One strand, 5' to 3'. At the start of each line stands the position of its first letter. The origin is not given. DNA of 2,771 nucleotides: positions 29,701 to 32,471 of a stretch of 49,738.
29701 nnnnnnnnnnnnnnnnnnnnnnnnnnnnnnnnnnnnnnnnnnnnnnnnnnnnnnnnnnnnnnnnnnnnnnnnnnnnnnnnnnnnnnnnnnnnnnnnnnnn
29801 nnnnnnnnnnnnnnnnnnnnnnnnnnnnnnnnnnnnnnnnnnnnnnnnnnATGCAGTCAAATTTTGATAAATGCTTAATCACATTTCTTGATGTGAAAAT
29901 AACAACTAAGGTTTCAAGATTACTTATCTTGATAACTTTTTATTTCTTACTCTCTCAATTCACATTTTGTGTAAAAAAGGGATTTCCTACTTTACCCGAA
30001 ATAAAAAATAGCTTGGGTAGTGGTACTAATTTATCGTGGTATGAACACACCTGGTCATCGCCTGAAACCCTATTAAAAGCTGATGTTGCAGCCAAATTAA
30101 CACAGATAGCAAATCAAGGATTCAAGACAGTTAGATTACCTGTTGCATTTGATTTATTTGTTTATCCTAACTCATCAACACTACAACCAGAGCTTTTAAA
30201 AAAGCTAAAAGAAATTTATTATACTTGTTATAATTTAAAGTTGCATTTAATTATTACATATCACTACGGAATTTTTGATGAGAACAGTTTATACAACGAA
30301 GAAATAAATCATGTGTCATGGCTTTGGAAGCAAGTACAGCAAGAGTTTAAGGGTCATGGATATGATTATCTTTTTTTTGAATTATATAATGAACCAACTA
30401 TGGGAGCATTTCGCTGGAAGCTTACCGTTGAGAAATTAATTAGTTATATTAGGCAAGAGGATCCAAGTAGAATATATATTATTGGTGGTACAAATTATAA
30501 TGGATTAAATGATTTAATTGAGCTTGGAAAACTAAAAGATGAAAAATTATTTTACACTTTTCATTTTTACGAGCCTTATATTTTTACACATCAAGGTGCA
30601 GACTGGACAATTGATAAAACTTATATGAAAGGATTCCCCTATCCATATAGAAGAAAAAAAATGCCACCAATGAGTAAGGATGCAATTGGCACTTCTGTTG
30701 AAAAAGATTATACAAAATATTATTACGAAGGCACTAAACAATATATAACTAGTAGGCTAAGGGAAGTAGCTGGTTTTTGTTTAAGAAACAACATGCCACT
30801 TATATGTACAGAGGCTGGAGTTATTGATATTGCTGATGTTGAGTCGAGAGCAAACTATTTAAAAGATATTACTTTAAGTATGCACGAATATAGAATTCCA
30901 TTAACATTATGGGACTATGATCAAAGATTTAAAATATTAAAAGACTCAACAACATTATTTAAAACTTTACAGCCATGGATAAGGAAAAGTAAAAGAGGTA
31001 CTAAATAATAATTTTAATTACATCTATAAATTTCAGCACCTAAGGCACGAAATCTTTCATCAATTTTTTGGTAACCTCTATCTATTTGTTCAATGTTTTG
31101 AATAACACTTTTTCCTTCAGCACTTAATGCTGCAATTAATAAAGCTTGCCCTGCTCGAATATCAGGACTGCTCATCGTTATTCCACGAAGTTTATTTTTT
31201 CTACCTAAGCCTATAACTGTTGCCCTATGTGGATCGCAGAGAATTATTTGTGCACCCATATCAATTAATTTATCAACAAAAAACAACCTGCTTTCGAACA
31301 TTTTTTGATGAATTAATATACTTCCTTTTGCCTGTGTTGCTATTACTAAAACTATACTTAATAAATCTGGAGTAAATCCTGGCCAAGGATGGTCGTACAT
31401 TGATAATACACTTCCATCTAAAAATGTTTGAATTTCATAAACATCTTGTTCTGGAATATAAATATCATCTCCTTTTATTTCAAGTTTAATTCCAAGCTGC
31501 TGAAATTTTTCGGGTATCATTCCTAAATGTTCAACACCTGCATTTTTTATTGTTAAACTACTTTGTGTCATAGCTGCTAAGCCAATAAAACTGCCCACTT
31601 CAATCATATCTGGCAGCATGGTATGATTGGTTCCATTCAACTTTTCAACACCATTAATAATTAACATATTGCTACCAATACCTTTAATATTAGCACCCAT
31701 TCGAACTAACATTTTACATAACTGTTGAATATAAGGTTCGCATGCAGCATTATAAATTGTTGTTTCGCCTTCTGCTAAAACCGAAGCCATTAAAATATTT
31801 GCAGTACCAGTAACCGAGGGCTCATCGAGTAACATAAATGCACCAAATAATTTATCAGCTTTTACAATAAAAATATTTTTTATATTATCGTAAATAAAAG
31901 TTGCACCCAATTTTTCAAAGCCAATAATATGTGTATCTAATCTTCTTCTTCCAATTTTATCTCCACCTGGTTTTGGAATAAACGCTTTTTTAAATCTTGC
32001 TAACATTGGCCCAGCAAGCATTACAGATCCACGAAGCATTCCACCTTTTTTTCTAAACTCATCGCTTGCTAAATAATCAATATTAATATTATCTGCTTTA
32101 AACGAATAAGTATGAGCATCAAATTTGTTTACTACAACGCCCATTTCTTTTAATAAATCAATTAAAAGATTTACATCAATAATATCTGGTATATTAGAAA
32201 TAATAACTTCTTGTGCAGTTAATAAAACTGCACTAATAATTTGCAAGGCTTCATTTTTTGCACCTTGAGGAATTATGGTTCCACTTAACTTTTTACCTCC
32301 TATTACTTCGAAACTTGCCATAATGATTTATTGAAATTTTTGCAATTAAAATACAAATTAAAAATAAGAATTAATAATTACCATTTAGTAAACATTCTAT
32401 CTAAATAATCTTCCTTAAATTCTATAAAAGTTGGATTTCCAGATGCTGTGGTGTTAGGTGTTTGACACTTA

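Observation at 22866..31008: Non-canonical Bcs-like synthase-dependent exopolysaccharide module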

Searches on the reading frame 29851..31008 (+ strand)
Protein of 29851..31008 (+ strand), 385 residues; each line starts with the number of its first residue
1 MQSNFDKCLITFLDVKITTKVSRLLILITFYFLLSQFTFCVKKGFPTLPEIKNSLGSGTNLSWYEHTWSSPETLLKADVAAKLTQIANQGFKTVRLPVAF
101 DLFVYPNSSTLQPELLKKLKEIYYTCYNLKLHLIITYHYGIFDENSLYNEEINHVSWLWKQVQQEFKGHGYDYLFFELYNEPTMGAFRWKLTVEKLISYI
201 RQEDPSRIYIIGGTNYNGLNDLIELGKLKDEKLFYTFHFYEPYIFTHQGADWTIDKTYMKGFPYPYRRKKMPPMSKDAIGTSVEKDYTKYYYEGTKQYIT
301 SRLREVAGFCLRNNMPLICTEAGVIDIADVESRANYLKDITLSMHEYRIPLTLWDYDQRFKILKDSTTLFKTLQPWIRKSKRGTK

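Call 4: search_protein_families(library=pfam, proteins=[window:29851-31008:+], max_evalue=0.1)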
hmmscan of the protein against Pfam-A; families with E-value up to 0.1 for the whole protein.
window:29851-31008:+ (385 aa): 2 families
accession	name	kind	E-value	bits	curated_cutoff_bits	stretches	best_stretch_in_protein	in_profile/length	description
PF00150.24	Cellulase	-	2.2e-32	113.1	23.5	1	56-357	5-269/272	Cellulase (glycosyl hydrolase family 5)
PF18735.6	HEPN_RiboL-PSP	-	0.072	13.4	28.4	0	111-197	67-150/191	RiboL-PSP-HEPN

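Call 5: search_protein_families(library=ncbifam, proteins=[window:29851-31008:+], max_evalue=0.1)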
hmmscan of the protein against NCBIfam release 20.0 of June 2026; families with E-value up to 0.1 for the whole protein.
window:29851-31008:+ (385 aa): 1 family
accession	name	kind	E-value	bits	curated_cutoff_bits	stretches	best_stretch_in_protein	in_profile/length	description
NF051847.1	EndGlycCerase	equivalog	0.068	11.8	700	0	82-138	63-118/455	endoglycoceramidase I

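Call 36: search_solved_structures(query=window:29851-31008:+, max_evalue=0.001)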
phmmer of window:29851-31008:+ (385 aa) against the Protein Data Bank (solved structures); distinct sequences matched with E-value up to 0.001: 58.
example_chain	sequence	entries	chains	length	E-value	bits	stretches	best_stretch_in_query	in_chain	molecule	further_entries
3nco_A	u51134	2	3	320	2.1e-27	99.4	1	86-253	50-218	Endoglucanase FnCel5A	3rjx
3rjy_A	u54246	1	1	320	2.1e-27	99.4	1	86-253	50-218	Endoglucanase FnCel5A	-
6kdd_A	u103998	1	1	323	6.4e-26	94.5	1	86-253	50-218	Endoglucanase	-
1cec_A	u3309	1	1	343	1.8e-23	86.4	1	83-362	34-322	ENDOGLUCANASE CELC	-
1cen_A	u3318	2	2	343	4.2e-23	85.2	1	83-362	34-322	CELLULASE CELC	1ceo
7vt5_A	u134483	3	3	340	4.7e-22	81.8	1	50-253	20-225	Endoglucanase H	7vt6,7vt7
7vt8_A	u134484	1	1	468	1.7e-21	80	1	49-253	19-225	Endoglucanase H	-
7vt4_A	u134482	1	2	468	4.1e-21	78.7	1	49-253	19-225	Endoglucanase H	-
5byw_A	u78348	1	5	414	3.4e-20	75.6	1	54-253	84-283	Endoglucanase H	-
3aof_A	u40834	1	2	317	2.2e-19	73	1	86-254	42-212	Endoglucanase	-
3amc_A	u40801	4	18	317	2.9e-19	72.6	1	86-254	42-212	Endoglucanase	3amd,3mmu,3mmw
3amg_A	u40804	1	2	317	1.5e-18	70.2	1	86-254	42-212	Endoglucanase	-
3azr_A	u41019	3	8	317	1.7e-18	70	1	86-254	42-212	Endoglucanase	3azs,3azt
4u3a_A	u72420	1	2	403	5.1e-18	68.5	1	54-249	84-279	Endoglucanase H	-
4u5i_A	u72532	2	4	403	1.9e-17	66.6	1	54-249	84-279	Endoglucanase H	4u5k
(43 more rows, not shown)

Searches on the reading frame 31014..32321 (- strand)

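Call 4: search_protein_families(library=pfam, proteins=[window:31014-32321:-], max_evalue=0.1)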
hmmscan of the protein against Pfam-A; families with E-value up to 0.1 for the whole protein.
window:31014-32321:- (435 aa): 1 family
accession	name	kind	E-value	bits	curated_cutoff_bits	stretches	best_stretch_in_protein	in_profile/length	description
PF00275.25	EPSP_synthase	-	8.7e-61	206.3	22.8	1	8-422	3-415/417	EPSP synthase (3-phosphoshikimate 1-carboxyvinyltransferase)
